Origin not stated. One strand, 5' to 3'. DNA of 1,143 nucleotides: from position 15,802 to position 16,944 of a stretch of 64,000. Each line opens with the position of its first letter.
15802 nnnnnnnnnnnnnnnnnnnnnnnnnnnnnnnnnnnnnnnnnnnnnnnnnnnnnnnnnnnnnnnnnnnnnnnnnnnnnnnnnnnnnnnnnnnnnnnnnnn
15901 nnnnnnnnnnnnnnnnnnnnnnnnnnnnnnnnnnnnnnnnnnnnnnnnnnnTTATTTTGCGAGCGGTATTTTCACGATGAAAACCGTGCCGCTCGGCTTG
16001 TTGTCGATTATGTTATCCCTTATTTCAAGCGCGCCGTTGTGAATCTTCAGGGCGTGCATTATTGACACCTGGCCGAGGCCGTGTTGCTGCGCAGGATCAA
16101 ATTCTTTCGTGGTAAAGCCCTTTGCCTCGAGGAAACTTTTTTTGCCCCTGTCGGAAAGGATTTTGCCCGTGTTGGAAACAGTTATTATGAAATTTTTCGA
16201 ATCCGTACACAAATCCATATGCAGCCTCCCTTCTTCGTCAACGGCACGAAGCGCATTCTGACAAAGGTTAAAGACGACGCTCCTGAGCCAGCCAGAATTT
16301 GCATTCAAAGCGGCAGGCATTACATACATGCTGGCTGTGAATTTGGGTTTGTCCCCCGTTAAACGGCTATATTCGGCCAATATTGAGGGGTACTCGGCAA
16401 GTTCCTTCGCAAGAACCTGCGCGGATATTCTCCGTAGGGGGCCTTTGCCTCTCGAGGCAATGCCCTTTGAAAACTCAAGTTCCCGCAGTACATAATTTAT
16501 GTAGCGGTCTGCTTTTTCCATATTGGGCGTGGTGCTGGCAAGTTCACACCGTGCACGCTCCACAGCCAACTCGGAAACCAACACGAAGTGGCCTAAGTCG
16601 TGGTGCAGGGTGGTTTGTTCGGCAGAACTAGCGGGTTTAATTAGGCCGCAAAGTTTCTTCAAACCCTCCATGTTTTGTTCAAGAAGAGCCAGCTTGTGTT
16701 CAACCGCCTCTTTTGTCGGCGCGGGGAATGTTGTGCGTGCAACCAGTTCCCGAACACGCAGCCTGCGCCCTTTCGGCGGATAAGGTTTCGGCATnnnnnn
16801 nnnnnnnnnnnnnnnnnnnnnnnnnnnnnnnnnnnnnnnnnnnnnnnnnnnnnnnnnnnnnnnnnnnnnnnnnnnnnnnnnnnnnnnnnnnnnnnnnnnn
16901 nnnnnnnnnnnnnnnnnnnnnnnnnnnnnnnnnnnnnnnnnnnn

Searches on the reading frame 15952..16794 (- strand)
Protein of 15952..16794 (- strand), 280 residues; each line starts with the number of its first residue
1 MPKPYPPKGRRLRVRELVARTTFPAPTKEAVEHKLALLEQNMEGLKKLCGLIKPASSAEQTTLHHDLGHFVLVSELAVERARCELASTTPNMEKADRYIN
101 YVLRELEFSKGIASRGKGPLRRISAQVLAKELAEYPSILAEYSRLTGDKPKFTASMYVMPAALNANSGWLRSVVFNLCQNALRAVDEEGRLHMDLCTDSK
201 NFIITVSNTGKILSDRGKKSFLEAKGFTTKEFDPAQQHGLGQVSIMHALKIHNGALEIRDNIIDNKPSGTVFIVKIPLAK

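Call 46: search_protein_families(library=pfam, proteins=[window:15952-16794:-], max_evalue=0.00001)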
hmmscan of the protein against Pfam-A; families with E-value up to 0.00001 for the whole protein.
window:15952-16794:- (280 aa): 1 family
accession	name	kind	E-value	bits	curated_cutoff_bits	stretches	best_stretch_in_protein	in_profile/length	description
PF02518.31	HATPase_c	-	5e-09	37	26.4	1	168-279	4-110/111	Histidine kinase-, DNA gyrase B-, and HSP90-like ATPase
